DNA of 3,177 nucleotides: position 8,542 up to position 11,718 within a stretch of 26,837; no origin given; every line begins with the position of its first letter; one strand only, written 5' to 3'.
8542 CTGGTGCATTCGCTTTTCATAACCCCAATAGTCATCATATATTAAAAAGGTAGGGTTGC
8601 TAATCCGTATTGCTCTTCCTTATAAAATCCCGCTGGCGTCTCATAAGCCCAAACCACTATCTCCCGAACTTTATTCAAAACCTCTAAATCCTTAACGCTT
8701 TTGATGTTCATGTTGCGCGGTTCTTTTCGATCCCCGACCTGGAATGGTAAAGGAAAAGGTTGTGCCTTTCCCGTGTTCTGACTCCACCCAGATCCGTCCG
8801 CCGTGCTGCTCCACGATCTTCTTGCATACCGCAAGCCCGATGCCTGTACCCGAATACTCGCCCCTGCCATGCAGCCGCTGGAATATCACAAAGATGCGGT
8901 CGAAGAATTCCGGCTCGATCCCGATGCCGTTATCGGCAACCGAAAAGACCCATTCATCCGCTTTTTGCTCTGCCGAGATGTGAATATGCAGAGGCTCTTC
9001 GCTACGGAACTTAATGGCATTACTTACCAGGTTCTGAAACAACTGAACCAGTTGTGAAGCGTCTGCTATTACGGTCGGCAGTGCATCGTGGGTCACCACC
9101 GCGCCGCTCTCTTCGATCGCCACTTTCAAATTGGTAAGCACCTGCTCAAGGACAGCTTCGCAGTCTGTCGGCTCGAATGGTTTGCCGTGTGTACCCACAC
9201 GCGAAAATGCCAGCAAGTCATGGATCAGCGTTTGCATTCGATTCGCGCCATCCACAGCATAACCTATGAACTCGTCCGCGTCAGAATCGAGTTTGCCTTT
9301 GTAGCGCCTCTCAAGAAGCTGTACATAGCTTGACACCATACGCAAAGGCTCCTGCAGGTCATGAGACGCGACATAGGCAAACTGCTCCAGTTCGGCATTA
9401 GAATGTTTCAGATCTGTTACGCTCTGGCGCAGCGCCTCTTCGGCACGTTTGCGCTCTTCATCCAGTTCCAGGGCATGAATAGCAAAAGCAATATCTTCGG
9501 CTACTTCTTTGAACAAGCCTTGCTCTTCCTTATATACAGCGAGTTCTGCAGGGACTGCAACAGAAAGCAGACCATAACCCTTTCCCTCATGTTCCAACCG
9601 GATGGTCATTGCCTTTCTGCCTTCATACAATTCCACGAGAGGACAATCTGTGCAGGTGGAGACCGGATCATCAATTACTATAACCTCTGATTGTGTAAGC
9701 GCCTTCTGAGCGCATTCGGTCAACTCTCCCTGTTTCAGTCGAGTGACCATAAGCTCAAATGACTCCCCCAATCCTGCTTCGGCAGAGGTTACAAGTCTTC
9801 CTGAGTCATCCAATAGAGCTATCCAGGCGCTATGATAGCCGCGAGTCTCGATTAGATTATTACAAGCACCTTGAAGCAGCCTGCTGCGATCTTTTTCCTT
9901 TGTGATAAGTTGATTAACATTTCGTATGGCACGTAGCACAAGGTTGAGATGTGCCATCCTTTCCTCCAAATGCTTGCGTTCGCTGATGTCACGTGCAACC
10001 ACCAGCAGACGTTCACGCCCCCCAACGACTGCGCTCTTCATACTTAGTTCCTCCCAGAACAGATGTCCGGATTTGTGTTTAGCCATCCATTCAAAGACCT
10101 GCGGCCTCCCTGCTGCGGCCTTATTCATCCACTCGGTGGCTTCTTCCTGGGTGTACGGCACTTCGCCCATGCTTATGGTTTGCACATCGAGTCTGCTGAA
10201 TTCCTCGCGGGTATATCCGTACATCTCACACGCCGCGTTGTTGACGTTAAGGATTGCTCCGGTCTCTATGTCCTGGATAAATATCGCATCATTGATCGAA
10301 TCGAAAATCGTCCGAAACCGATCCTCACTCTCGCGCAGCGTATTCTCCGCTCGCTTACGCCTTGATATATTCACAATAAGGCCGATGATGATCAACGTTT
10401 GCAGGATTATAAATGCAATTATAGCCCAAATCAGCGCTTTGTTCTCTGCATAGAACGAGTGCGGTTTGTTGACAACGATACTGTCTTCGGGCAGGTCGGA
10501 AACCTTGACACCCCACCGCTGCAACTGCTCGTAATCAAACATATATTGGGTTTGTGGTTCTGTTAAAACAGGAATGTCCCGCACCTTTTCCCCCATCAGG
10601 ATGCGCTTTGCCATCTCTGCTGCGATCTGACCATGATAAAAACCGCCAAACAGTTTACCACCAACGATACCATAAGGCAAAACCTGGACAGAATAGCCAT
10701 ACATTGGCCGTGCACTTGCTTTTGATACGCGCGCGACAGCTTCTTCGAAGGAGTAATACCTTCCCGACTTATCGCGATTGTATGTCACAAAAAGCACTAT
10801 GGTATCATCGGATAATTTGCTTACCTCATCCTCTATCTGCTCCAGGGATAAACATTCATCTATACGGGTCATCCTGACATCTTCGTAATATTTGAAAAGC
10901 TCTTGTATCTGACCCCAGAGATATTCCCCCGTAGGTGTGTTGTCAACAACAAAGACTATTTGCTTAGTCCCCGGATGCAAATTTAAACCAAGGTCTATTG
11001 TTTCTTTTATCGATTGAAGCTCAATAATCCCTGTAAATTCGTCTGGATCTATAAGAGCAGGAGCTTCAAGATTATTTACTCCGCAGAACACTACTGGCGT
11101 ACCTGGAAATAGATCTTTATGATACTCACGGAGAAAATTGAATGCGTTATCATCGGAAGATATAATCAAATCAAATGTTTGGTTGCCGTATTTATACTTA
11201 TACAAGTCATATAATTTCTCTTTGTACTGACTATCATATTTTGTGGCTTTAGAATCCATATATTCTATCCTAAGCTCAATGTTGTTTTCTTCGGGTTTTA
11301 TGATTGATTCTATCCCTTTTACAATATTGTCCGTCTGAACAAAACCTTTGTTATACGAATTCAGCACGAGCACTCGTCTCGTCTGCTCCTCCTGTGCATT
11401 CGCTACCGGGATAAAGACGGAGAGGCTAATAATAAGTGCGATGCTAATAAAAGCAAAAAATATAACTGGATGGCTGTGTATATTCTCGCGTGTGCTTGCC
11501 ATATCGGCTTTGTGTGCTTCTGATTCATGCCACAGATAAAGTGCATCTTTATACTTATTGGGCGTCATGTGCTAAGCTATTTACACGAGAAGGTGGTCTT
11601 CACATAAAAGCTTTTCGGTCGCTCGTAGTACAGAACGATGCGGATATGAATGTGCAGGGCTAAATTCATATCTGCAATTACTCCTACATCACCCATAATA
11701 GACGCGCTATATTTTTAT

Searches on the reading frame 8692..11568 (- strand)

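Call 3: search_protein_families(library=pfam, proteins=[window:8692-11568:-], max_evalue=0.01)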
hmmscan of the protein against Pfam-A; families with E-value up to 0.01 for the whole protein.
window:8692-11568:- (958 aa): 9 families
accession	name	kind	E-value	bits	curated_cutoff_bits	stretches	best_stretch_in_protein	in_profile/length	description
PF02518.31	HATPase_c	-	1.6e-30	106.2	26.4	1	836-943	2-108/111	Histidine kinase-, DNA gyrase B-, and HSP90-like ATPase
PF00512.31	HisKA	-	2.1e-11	44.1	26.9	1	727-792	2-64/66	His Kinase A (phospho-acceptor) domain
PF13426.13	PAS_9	-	2.5e-11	44.2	27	1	426-530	1-103/103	PAS domain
PF13188.13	PAS_8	-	3.4e-10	39.9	21.8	1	417-461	2-42/65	PAS domain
PF13185.12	GAF_2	-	4.9e-07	30.5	28.6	1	559-698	2-136/136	GAF domain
PF04392.18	ABC_sub_bind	-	8.7e-07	28.9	25.9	1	129-358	58-283/293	ABC transporter substrate binding protein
PF00989.32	PAS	-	1.3e-06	28.8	22.6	1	417-461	2-45/113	PAS fold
PF08448.16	PAS_4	-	5.3e-05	23.9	23.1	1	422-532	1-109/110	PAS fold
PF08447.18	PAS_3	-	0.0044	17.7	25.6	0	440-507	2-69/89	PAS fold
